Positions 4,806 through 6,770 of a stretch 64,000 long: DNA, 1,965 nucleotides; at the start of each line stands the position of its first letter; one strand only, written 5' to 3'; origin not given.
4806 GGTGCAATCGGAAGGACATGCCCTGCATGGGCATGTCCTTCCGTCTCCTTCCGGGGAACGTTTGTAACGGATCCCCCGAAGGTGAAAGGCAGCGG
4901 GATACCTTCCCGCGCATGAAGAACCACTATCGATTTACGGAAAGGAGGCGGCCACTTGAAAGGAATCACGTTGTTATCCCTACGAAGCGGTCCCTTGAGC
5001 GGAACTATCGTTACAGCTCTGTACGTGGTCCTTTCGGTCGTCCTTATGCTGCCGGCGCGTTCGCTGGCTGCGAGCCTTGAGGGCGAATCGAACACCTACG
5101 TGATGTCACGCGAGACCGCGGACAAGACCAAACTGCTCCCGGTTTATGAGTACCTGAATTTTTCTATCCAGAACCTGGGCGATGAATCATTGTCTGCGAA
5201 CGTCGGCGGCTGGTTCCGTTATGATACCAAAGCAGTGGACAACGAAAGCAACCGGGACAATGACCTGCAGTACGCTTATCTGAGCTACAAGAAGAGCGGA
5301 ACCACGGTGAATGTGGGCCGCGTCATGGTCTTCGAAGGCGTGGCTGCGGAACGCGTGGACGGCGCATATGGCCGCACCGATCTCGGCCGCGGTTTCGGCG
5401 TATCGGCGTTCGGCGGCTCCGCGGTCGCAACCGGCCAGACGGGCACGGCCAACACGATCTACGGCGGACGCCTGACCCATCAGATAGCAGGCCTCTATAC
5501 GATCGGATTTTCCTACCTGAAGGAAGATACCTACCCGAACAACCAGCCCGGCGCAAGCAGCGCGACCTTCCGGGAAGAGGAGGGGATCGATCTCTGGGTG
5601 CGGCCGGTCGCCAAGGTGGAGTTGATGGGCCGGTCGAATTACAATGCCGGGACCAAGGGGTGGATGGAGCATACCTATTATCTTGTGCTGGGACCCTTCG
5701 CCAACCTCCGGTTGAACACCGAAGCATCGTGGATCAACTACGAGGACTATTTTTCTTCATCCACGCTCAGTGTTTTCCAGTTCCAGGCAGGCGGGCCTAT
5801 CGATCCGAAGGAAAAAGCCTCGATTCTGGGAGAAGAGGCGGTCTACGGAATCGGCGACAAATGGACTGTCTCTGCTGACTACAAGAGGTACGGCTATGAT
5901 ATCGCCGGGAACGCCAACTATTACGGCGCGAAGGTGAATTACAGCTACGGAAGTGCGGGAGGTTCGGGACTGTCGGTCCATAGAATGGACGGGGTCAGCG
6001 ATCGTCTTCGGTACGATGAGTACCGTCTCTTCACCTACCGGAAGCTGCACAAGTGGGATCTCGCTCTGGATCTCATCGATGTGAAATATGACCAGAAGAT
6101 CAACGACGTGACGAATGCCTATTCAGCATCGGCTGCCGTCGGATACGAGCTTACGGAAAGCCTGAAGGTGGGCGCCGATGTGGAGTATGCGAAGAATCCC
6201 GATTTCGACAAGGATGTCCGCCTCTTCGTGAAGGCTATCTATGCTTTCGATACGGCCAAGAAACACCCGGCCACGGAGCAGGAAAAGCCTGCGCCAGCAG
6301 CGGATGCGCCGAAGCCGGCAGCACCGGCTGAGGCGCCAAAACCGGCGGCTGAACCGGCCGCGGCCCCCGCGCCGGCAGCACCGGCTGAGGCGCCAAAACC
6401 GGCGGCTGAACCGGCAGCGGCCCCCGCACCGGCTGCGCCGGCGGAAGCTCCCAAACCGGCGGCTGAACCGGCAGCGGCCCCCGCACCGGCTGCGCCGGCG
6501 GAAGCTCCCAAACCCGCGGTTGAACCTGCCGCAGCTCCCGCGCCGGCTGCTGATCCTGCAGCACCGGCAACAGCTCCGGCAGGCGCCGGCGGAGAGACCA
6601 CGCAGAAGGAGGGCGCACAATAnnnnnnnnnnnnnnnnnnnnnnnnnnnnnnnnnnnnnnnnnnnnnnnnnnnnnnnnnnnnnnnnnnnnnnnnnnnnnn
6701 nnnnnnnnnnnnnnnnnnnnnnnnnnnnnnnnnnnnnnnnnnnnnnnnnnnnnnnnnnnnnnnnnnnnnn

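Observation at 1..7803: Porin-cytochrome-like extracellular electron-transfer gene cluster with an unusual architecture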

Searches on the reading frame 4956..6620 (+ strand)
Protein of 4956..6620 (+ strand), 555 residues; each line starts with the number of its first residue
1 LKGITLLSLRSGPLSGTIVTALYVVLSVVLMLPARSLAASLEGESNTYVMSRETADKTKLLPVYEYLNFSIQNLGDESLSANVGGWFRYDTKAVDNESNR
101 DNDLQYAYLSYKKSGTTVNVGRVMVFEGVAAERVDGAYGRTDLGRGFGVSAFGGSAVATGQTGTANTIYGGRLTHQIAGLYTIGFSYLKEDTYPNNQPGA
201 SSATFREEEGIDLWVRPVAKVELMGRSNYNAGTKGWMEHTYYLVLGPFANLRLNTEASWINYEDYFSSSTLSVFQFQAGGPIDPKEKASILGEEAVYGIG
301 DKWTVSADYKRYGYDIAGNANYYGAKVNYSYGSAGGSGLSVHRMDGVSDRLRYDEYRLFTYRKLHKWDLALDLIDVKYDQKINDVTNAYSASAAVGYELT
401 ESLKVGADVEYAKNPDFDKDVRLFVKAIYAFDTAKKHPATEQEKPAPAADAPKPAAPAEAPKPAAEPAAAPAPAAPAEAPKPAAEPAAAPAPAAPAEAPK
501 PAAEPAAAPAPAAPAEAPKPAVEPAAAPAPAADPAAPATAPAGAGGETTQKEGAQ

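Call 4: search_protein_families(library=pfam, proteins=[window:4956-6620:+], max_evalue=0.01)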
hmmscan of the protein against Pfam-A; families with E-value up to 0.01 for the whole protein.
window:4956-6620:+ (555 aa): 0 families

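Call 5: search_protein_families(library=ncbifam, proteins=[window:4956-6620:+], max_evalue=0.01)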
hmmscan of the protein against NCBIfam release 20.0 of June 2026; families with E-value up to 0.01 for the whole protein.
window:4956-6620:+ (555 aa): 0 families

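Call 7: find_homologous_proteins(query=window:4956-6620:+, max_evalue=0.001)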
Query window:4956-6620:+ (555 aa): 214 proteins with E <= 0.001 among 8000 candidates; the best 120 are listed.
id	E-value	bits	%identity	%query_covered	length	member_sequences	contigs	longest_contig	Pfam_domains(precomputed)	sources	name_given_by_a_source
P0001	0.0e+0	1199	100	98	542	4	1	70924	-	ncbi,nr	ncbi:MAG: hypothetical protein M0042_05340 [Nitrospiraceae bacterium]|nr:hypothetical protein [Nitro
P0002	1.1e-166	574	62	75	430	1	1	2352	-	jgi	jgi:hypothetical protein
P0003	5.2e-166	571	60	76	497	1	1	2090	-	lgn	-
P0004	1.7e-164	567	55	82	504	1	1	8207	-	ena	-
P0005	8.8e-163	561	56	77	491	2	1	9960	-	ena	-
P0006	1.6e-161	557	56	74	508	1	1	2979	-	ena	-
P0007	1.2e-160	554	60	76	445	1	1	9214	-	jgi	jgi:hypothetical protein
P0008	2.2e-160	553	57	76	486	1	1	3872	-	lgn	-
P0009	2.6e-159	549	56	82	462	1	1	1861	-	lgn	-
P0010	1.3e-158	547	57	77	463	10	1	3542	-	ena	-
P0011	1.5e-157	544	58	76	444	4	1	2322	-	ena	-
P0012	3.3e-157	542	54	92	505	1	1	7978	-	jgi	jgi:hypothetical protein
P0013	4.3e-157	542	57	79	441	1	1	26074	-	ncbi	-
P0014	5.5e-157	542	59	73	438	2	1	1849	-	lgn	-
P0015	7.3e-157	541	59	77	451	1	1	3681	-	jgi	jgi:hypothetical protein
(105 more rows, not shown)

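Call 11: find_related_loci(query=A1, collection=genome_contigs, flank=10000)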
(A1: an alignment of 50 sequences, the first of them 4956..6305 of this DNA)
Query A1 (450 aa) in genome_contigs; peptide patterns used: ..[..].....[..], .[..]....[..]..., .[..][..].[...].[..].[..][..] (x = any residue, [..] = any of these).
74 stretches matched a pattern; 67 encode a relative of the query (tblastn E <= 1e-3); 64 distinct loci.
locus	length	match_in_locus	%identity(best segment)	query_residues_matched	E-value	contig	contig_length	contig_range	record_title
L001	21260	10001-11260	58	7-432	2e-159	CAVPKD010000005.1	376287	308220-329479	MAG: Nitrospirota bacterium isolate MFD10007.bin.2.19 genome assembly, contig: contig_34239, whole genome shotgun sequen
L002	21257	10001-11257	58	24-432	8e-159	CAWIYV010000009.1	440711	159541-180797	MAG: Nitrospirota bacterium isolate MFD05942.bin.1.431 genome assembly, contig: contig_31489, whole genome shotgun seque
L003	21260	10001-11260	58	7-432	1e-158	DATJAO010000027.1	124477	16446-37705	MAG TPA_asm: Nitrospirota bacterium isolate SMAG_U15329 k141_4903138, whole genome shotgun sequence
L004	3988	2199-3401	61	32-432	9e-164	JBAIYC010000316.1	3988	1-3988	MAG: Nitrospirota bacterium isolate bin_6 c_000004240789, whole genome shotgun sequence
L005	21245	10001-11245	58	24-432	6e-157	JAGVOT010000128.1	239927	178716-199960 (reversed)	MAG: Nitrospirae bacterium isolate DeMMO3_8 c_000000045633, whole genome shotgun sequence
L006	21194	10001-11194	57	33-433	7e-156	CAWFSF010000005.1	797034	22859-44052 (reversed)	MAG: Nitrospirota bacterium isolate MFD00905.bin.2.216 genome assembly, contig: contig_762, whole genome shotgun sequenc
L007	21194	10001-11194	58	33-433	5e-154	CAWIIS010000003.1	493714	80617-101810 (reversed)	MAG: Nitrospirota bacterium isolate MFD03899.bin.2.142 genome assembly, contig: contig_20839, whole genome shotgun seque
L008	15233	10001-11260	55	10-432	3e-153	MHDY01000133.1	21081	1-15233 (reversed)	MAG: Nitrospirae bacterium GWC2_56_14 gwc2_scaffold_2773, whole genome shotgun sequence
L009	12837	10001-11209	55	28-434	3e-143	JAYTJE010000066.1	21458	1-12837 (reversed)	MAG: Nitrospirota bacterium isolate GFS_2908 GFS_2908_65, whole genome shotgun sequence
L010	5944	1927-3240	51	4-449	4e-142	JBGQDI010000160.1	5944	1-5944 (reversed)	MAG: Nitrospirota bacterium isolate OBJ2_061818_110_2 k141_2661494_length_5944_cov_10.0000, whole genome shotgun sequenc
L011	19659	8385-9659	53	1-431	7e-139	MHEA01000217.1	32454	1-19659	MAG: Nitrospirae bacterium GWC2_57_9 gwc2_scaffold_7112, whole genome shotgun sequence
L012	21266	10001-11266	54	10-433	4e-139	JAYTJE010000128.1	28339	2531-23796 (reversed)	MAG: Nitrospirota bacterium isolate GFS_2908 GFS_2908_127, whole genome shotgun sequence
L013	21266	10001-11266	51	4-431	8e-135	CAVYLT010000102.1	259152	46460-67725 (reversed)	MAG: Nitrospirota bacterium isolate MFD01299.bin.2.211 genome assembly, contig: contig_7981, whole genome shotgun sequen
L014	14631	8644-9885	56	9-431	3e-134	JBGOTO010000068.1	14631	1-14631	MAG: Nitrospirota bacterium isolate OBJ_0618_7090110_160 k141_7489794_length_14631_cov_14.4248, whole genome shotgun seq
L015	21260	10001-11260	52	6-431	2e-133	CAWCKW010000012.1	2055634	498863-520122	MAG: Nitrospirota bacterium isolate MFD01872.bin.2.231 genome assembly, contig: contig_23495, whole genome shotgun seque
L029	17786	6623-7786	54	38-431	1e-117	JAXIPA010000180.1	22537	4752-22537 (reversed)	MAG: Nitrospirota bacterium isolate Fractures_MAG_07 c_000000280066, whole genome shotgun sequence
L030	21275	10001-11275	54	4-434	6e-141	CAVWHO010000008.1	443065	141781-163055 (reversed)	MAG: Nitrospirota bacterium isolate MFD01299.bin.1.129 genome assembly, contig: contig_34275, whole genome shotgun seque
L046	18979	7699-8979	43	18-444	4e-98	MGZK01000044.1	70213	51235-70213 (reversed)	MAG: Geobacteraceae bacterium GWC2_55_20 gwc2_scaffold_1616, whole genome shotgun sequence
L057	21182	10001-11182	40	38-436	2e-86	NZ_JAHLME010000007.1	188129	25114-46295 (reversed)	Geomonas azotofigens strain Red51 Scaffold7, whole genome shotgun sequence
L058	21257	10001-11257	38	13-436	2e-84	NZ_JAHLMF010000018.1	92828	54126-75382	Geomonas diazotrophica strain Red69 scaffold18, whole genome shotgun sequence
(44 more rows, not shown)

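Call 16: predict_structure(alignment_id=A1)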
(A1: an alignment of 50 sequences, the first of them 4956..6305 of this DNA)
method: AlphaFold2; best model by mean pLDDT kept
length: 450 residues; sequences in the alignment: 50
mean_pLDDT: 81.7   pTM: 0.71
mean pLDDT of the five models: 81.7, 81.3, 80.4, 78.2, 75.8
residues with pLDDT >= 90: 199; 70-90: 159; 50-70: 59; < 50: 33
segments of 3 or more residues with pLDDT < 50: 1-12, 436-450
pLDDT, mean of each block of 10 residues (from residue 1): 35 62 79 57 82 72 82 72 82 59 83 90 86 90 94 79 71 93 93 59 74 91 94 90 94 97 80 63 87 97 97 94 98 93 93 96 95 95 88 93 90 82 84 56 36
secondary structure, 60 per line:
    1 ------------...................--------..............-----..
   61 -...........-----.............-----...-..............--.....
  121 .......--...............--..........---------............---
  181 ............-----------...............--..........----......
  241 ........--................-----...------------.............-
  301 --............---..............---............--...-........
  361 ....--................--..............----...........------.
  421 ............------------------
elements in order: H13-31 E40-53 E62-72 E78-90 E100-113 E116-127 E130-144 E147-156 E166-177 E181-192 E204-218 E221-230 E235-248 E251-261 H262-266 E287-299 E303-314 E318-331 E335-346 E353-364 E367-382 E385-398 E403-413 E420-432

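Call 24: search_protein_families(library=pfam, proteins=[window:4956-6305:+], max_evalue=10)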
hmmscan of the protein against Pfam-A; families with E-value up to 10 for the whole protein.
window:4956-6305:+ (450 aa): 2 families
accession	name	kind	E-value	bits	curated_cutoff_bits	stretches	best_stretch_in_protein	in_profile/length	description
PF20841.2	NtrZ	-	0.044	14.6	27.7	1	363-414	6-52/78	NtrZ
PF10000.15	ACT_3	-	0.06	13.7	25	1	36-60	39-63/70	ACT domain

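Call 67: search_protein_families(library=pfam, proteins=[L008:7074-9683:+, L057:7047-9785:+, L046:12531-15632:+, L030:7033-9525:+, L057:11604-12458:+, L057:12526-14187:+, L057:14224-15801:+], max_evalue=0.001)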
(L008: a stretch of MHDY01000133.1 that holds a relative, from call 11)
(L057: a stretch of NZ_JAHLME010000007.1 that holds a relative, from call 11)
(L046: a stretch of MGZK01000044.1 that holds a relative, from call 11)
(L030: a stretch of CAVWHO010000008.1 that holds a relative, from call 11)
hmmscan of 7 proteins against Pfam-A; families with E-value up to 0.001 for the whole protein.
L008:7074-9683:+ (870 aa): 7 families
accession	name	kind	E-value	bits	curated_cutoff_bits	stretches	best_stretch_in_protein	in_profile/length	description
PF22113.1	Mtrc-MtrF_II-IV_dom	-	2.1e-46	158.1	30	2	226-409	1-175/176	Outer membrane cytochrome MtrC/MtrF-like, domains II/IV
PF14522.11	Cytochrome_C7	-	7.5e-11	42.1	24.8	0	229-266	10-54/67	Cytochrome c7 and related cytochrome c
PF14537.11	Cytochrom_c3_2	-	1.1e-09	39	25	0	335-402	7-66/79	Cytochrome c3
PF22111.2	MtrC-MtrF_N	-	8.4e-08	32.6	27.7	1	110-215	23-121/126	Decaheme cytochrome c component MtrC/MtrF N-terminal domain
PF22112.2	OmcA-like_N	-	3.1e-06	27.6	27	1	145-198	99-151/167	OmcA-like N-terminal domain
PF09699.15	Paired_CXXCH_1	-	3e-05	24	20.6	0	231-264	6-40/41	Doubled CXXCH motif (Paired_CXXCH_1)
PF02085.21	Cytochrom_CIII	-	0.00045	21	22.9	0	334-404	31-86/101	Class III cytochrome C family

L057:7047-9785:+ (913 aa): 3 families
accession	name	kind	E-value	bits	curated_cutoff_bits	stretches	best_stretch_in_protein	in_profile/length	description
PF22113.1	Mtrc-MtrF_II-IV_dom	-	3.2e-46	157.5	30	2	626-886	1-176/176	Outer membrane cytochrome MtrC/MtrF-like, domains II/IV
PF14522.11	Cytochrome_C7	-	2.1e-14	53.5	24.8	1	402-442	13-52/67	Cytochrome c7 and related cytochrome c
PF09699.15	Paired_CXXCH_1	-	3.9e-07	30.1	20.6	0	372-411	6-38/41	Doubled CXXCH motif (Paired_CXXCH_1)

L046:12531-15632:+ (1034 aa): 4 families
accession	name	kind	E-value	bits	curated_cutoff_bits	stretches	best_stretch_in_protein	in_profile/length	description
PF22113.1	Mtrc-MtrF_II-IV_dom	-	4.9e-47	160.1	30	2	787-1027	1-175/176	Outer membrane cytochrome MtrC/MtrF-like, domains II/IV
PF14522.11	Cytochrome_C7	-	4.2e-19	68.6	24.8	2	527-597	10-66/67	Cytochrome c7 and related cytochrome c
PF14537.11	Cytochrom_c3_2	-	2.1e-07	31.7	25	0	530-598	7-65/79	Cytochrome c3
PF09699.15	Paired_CXXCH_1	-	7e-06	26.1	20.6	0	973-1018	4-39/41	Doubled CXXCH motif (Paired_CXXCH_1)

L030:7033-9525:+ (831 aa): 5 families
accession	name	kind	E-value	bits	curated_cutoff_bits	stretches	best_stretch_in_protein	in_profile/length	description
PF22113.1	Mtrc-MtrF_II-IV_dom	-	5.2e-46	156.8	30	2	605-829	1-176/176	Outer membrane cytochrome MtrC/MtrF-like, domains II/IV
PF14537.11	Cytochrom_c3_2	-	1e-10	42.3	25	0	366-423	8-65/79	Cytochrome c3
PF14522.11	Cytochrome_C7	-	1e-09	38.5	24.8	0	237-285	13-54/67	Cytochrome c7 and related cytochrome c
PF09699.15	Paired_CXXCH_1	-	4.2e-05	23.6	20.6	0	366-394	8-38/41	Doubled CXXCH motif (Paired_CXXCH_1)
PF02085.21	Cytochrom_CIII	-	0.00045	21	22.9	0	366-424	32-84/101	Class III cytochrome C family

L057:11604-12458:+ (285 aa): 0 families

L057:12526-14187:+ (554 aa): 0 families

L057:14224-15801:+ (526 aa): 0 families

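Call 82: search_solved_structures(query=A1, max_evalue=10)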
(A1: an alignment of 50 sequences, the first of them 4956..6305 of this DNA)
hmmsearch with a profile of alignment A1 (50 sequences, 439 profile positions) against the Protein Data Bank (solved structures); distinct sequences matched with E-value up to 10: 1.
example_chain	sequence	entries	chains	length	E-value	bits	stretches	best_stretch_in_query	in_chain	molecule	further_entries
5n13_A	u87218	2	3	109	0.19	13.3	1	403-431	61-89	Bromodomain-containing factor 1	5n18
